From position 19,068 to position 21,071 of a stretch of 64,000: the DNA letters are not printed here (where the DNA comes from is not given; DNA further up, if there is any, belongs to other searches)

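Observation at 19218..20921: Double pseudo-enzyme: amidase_3 and M23 domains both stripped of catalytic residues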

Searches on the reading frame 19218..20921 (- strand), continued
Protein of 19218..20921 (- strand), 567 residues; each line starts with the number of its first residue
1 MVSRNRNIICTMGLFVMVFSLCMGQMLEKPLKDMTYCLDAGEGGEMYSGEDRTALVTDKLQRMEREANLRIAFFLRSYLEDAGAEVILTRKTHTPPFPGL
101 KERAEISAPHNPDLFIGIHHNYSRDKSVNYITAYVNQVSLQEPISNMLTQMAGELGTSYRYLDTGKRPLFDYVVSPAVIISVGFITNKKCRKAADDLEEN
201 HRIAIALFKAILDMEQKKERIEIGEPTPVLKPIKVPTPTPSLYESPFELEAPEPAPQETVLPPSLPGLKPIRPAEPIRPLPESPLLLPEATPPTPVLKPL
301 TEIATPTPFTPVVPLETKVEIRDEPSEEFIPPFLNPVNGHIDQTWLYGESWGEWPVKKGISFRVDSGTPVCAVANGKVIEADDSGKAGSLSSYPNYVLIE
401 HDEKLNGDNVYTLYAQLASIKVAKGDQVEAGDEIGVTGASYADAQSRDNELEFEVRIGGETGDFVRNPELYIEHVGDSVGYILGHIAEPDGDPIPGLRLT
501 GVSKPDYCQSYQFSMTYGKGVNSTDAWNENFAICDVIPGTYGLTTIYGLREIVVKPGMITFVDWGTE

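Call 41: find_encoding_contigs(protein=P0094, flank=8000, max_places=2)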
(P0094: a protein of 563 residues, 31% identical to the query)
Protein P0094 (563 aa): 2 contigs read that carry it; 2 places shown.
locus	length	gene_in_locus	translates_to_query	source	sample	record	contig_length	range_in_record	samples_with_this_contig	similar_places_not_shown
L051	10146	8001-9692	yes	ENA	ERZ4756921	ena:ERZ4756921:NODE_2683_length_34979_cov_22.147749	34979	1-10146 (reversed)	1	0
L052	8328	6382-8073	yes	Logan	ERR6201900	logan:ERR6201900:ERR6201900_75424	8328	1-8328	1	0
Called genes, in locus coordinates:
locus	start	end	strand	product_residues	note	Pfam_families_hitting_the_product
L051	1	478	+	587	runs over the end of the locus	PF00664:ABC_membrane, PF00005:ABC_tran, PF13401:AAA_22 (weak), PF02463:SMC_N (weak)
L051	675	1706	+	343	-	PF01118:Semialdhyde_dh, PF02774:Semialdhyde_dhC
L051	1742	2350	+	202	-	PF01965:DJ-1_PfpI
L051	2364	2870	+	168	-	-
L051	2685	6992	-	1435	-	PF13174:TPR_6 (faint), PF13428:TPR_14 (faint), PF14559:TPR_19 (faint), PF25062:ARM_TT21_N (faint), PF12895:ANAPC3 (weak), PF13432:TPR_16 (weak), PF00069:Pkinase, PF07714:PK_Tyr_Ser-Thr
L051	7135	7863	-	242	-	-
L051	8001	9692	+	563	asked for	PF01520:Amidase_3, PF01551:Peptidase_M23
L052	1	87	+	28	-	?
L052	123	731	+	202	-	PF01965:DJ-1_PfpI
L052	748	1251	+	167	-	-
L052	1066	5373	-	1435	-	PF13174:TPR_6 (faint), PF13428:TPR_14 (faint), PF14559:TPR_19 (faint), PF25062:ARM_TT21_N (faint), PF12895:ANAPC3 (weak), PF13432:TPR_16 (weak), PF00069:Pkinase, PF07714:PK_Tyr_Ser-Thr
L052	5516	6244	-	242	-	-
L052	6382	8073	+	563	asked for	PF01520:Amidase_3, PF01551:Peptidase_M23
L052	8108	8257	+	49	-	-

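Call 42: find_encoding_contigs(protein=P0098, flank=8000, max_places=2)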
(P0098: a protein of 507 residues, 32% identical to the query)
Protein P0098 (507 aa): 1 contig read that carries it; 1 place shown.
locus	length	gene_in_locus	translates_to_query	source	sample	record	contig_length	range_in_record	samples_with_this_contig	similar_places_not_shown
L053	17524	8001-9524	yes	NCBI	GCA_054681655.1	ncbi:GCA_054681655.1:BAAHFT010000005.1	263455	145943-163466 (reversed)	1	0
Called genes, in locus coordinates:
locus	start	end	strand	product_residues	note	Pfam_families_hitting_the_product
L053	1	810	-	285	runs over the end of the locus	PF04945:YHS (weak), PF09990:DUF2231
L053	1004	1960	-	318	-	PF04945:YHS (faint), PF08394:Arc_trans_TRASH (faint), PF24273:TRASH_HVO_1752_C (faint)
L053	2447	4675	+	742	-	PF19335:HMBD, PF00122:E1-E2_ATPase, PF00702:Hydrolase, PF08282:Hydrolase_3 (faint)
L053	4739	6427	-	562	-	PF00485:PRK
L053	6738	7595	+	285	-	PF01040:UbiA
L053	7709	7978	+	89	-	-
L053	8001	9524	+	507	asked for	PF01520:Amidase_3, PF01551:Peptidase_M23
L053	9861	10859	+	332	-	-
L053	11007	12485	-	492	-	PF00587:tRNA-synt_2b, PF03129:HGTP_anticodon, PF09180:ProRS-C_1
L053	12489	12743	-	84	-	PF02700:PurS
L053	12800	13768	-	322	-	PF01259:SAICAR_synt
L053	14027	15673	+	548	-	PF02142:MGS, PF01808:AICARFT_IMPCHas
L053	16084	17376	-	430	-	PF01547:SBP_bac_1, PF13416:SBP_bac_8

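Call 61: search_protein_families(library=pfam, proteins=[L009:4353-6092:+, L009:489-1340:+, L009:1337-2302:+, L009:2406-3620:-, L009:9938-11458:+, L009:11436-11891:+, L009:12224-12922:+, L009:13175-13678:+, L009:15051-16556:+], max_evalue=0.0001)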
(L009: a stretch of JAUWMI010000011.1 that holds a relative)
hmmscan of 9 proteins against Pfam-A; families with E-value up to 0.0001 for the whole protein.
L009:4353-6092:+ (579 aa): 1 family
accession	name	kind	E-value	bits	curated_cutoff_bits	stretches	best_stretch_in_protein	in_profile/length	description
PF00496.27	SBP_bac_5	-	2.9e-86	290.3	32.4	1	84-488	1-365/368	Bacterial extracellular solute-binding proteins, family 5 Middle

L009:489-1340:+ (283 aa): 1 family
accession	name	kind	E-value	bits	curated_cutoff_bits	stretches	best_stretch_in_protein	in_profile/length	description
PF00793.26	DAHP_synth_1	-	4.2e-70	236.2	25.5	1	15-274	9-265/270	DAHP synthetase I family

L009:1337-2302:+ (321 aa): 2 families
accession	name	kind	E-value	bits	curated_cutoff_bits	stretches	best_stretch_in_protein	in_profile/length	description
PF01380.27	SIS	-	8.9e-29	100.4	25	1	36-167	2-130/131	SIS domain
PF00571.33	CBS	-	3.4e-15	56.5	24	2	265-317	2-54/57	CBS domain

L009:2406-3620:- (404 aa): 2 families
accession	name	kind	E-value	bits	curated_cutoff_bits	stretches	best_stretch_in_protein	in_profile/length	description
PF04055.27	Radical_SAM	-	5.4e-14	53.1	29.5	1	79-211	6-136/166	Radical SAM superfamily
PF13186.11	SPASM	-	2e-13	50.8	21.5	1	337-400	1-66/67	Iron-sulfur cluster-binding domain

L009:9938-11458:+ (506 aa): 2 families
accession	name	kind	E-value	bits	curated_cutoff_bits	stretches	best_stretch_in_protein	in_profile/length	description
PF01520.23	Amidase_3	-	1.3e-24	87.6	27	1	37-215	1-173/174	N-acetylmuramoyl-L-alanine amidase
PF01551.29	Peptidase_M23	-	1.2e-14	54.7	28.7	1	295-398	3-91/96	Peptidase family M23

L009:11436-11891:+ (151 aa): 2 families
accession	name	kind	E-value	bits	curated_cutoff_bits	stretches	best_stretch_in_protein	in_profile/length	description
PF04126.18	Cyclophil_like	-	3.6e-45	153.1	27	1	31-147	2-119/120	Cyclophilin-like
PF18050.6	Cyclophil_like2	-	6.2e-12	46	22.7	1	34-111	1-81/115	Cyclophilin-like family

L009:12224-12922:+ (232 aa): 7 families
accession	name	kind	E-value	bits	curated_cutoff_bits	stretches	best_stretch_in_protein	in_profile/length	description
PF07719.23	TPR_2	-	3e-09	36.7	27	0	115-142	3-30/34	Tetratricopeptide repeat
PF13176.12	TPR_7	-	1.8e-08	34.3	27.9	0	115-145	1-31/36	Tetratricopeptide repeat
PF13424.12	TPR_12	-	7e-07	29.8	30.1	0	91-144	19-76/77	Tetratricopeptide repeat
PF13174.12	TPR_6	-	5.5e-06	27.1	26.3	0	114-140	1-27/33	Tetratricopeptide repeat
PF00515.34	TPR_1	-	1.6e-05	24.9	27.8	0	114-142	2-30/34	Tetratricopeptide repeat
PF13414.12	TPR_11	-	2.6e-05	24.3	26.8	0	91-108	10-27/42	TPR repeat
PF13432.12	TPR_16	-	4e-05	24.4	32.7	0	91-142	13-60/65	Tetratricopeptide repeat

L009:13175-13678:+ (167 aa): 0 families

L009:15051-16556:+ (501 aa): 0 families

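Call 71: list_cluster_members(proteins=[P0007, P0076, P0077, P0079, P0081, P0082, P0083, P0085, P0086, P0090])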
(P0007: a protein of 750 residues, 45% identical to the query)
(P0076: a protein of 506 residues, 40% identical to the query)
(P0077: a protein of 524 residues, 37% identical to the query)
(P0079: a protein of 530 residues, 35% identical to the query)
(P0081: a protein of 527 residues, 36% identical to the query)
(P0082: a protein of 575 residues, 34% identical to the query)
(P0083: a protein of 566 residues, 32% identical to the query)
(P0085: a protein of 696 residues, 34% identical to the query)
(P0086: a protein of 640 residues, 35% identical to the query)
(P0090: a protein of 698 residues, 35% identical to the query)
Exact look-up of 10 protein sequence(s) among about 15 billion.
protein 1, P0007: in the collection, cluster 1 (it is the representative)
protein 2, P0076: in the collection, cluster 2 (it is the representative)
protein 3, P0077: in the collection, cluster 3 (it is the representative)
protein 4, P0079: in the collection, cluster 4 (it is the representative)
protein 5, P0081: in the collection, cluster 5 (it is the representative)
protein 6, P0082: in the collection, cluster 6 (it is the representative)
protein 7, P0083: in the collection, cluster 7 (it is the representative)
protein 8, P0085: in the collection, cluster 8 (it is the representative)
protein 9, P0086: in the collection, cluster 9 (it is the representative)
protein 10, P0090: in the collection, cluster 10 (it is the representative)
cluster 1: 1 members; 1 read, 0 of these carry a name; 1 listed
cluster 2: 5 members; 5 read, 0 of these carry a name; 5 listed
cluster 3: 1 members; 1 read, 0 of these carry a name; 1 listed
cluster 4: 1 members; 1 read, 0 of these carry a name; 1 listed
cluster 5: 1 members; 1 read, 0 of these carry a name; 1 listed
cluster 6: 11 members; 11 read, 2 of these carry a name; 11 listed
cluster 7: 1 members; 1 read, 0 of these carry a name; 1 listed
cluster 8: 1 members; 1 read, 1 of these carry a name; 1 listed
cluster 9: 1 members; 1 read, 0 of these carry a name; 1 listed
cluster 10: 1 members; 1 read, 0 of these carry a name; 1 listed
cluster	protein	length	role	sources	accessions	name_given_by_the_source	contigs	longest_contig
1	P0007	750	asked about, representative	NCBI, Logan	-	-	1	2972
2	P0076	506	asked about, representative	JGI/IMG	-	-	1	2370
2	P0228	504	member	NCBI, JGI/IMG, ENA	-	-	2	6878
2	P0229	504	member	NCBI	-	-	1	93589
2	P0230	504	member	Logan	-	-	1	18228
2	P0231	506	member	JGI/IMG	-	-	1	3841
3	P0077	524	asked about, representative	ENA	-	-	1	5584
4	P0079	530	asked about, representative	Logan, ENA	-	-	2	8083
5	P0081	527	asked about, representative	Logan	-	-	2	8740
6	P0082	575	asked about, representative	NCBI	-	-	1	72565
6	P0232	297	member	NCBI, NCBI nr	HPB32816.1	MAG TPA: M23 family metallopeptidase, partial [Candidatus Sumerlaeota bacterium] | M23 family metallopeptidase [Candidatus Sumerlaeota bacterium]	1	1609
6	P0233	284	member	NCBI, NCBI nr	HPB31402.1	MAG TPA: N-acetylmuramoyl-L-alanine amidase, partial [Candidatus Sumerlaeota bacterium] | N-acetylmuramoyl-L-alanine amidase [Candidatus Sumerlaeota bacterium]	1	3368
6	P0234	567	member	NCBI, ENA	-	-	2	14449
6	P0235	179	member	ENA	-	-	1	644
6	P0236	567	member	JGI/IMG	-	-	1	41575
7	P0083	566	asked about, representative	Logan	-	-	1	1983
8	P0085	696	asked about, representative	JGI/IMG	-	N-acetylmuramoyl-L-alanine amidase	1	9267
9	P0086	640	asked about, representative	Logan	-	-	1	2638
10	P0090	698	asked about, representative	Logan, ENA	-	-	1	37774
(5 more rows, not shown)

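Call 73: find_encoding_contigs(protein=P0082, flank=7000, max_places=1)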
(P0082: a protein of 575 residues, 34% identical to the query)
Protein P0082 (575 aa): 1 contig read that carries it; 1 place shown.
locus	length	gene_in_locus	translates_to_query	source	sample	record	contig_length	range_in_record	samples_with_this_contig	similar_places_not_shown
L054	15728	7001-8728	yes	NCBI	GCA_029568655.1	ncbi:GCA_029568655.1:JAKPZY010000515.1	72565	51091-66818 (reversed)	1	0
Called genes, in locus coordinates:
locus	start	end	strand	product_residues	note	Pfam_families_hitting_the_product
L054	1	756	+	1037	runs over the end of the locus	PF04313:HSDR_N, PF04851:ResIII, PF18766:SWI2_SNF2, PF00270:DEAD (weak), PF22679:T1R_D3-like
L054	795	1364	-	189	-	-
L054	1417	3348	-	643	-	PF00009:GTP_EFTU, PF01926:MMR_HSR1 (weak), PF22042:EF-G_D2 (faint), PF03144:GTP_EFTU_D2 (weak), PF00679:EFG_C, PF21018:BipA_C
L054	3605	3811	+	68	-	-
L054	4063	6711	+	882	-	-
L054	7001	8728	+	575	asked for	PF01520:Amidase_3, PF01551:Peptidase_M23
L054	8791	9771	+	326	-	PF00551:Formyl_trans_N, PF02911:Formyl_trans_C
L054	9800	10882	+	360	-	PF13439:Glyco_transf_4, PF13579:Glyco_trans_4_4 (faint), PF00534:Glycos_transf_1, PF13692:Glyco_trans_1_4, PF13524:Glyco_trans_1_2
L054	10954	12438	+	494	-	PF02310:B12-binding (weak), PF04055:Radical_SAM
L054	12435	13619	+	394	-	PF09314:DUF1972 (faint), PF13439:Glyco_transf_4, PF13579:Glyco_trans_4_4, PF00534:Glycos_transf_1, PF13692:Glyco_trans_1_4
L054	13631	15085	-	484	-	PF00919:UPF0004, PF04055:Radical_SAM, PF01938:TRAM (faint), PF18693:TRAM_2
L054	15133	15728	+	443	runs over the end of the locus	PF13231:PMT_2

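Call 74: find_encoding_contigs(protein=P0090, flank=7000, max_places=1)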
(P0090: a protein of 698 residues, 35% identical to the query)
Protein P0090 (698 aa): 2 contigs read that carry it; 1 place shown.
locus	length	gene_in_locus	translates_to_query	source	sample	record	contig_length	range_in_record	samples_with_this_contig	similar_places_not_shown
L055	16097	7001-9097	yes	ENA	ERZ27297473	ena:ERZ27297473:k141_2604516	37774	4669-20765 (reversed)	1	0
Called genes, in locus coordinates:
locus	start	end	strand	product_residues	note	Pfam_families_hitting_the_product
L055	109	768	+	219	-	PF20046:DUF6448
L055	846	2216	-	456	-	PF01565:FAD_binding_4, PF02913:FAD-oxidase_C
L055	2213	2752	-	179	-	PF02572:CobA_CobO_BtuR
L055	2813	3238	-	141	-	-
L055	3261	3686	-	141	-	-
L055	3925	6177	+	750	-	PF23139:OB_YrrC, PF14520:HHH_5 (weak), PF14490:HHH_RecD2, PF05970:PIF1 (weak), PF13245:AAA_19, PF13604:AAA_30, PF18335:SH3_13, PF13538:UvrD_C_2, +3 more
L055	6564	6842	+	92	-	-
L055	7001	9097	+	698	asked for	PF01520:Amidase_3, PF01551:Peptidase_M23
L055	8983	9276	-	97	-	-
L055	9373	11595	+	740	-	PF00664:ABC_membrane, PF00005:ABC_tran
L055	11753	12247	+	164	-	PF08909:DUF1854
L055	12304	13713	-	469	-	PF13472:Lipase_GDSL_2 (weak)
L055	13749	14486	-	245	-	PF12811:BaxI_1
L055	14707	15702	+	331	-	PF00248:Aldo_ket_red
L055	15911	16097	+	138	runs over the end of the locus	PF02417:Chromate_transp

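Call 75: find_encoding_contigs(protein=P0084, flank=7000, max_places=1)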
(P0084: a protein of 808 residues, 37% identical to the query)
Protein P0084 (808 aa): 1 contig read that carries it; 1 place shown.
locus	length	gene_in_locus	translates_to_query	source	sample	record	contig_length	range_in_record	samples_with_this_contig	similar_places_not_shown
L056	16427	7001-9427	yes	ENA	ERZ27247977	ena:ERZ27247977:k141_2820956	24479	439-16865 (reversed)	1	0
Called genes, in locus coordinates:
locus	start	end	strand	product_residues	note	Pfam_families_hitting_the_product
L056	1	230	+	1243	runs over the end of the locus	PF00580:UvrD-helicase, PF13245:AAA_19, PF13361:UvrD_C, PF13538:UvrD_C_2 (weak), PF12705:PDDEXK_1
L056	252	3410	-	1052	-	PF02811:PHP, PF07733:DNA_pol3_alpha, PF14579:HHH_6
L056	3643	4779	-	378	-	PF13439:Glyco_transf_4, PF13579:Glyco_trans_4_4, PF20706:GT4-conflict (weak), PF00534:Glycos_transf_1, PF13692:Glyco_trans_1_4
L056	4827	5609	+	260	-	PF01261:AP_endonuc_2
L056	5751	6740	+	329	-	PF01408:GFO_IDH_MocA, PF22725:GFO_IDH_MocA_C3, PF02894:GFO_IDH_MocA_C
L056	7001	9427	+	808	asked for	PF01551:Peptidase_M23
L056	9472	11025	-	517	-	PF01841:Transglut_core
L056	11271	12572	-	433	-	PF00460:Flg_bb_rod (weak), PF22692:LlgE_F_G_D1, PF07559:FlgE_D2, PF06429:Flg_bbr_C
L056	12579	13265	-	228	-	PF03963:FlgD, PF13861:FLgD_tudor, PF13860:FlgD_ig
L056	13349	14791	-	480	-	PF09483:HpaP (faint), PF02120:Flg_hook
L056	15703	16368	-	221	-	-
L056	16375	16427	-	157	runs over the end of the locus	PF02050:FliJ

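Call 78: find_homologous_proteins(query=P0094, max_evalue=1e-10)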
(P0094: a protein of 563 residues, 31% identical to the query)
Query P0094 (563 aa): 4 proteins with E <= 1e-10 among 8000 candidates.
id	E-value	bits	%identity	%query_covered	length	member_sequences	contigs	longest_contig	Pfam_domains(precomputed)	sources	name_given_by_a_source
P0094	0.0e+0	1254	100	100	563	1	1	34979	PF01551.30,PF01520.24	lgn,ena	-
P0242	7.1e-166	571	57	54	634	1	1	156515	PF01551.30,PF01520.24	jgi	-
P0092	6.3e-154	532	50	92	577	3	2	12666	PF01551.30,PF01520.24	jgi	jgi:N-acetylmuramoyl-L-alanine amidase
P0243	1.1e-11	62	33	35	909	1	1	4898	PF11741.14,PF01520.24,PF07833.17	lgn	-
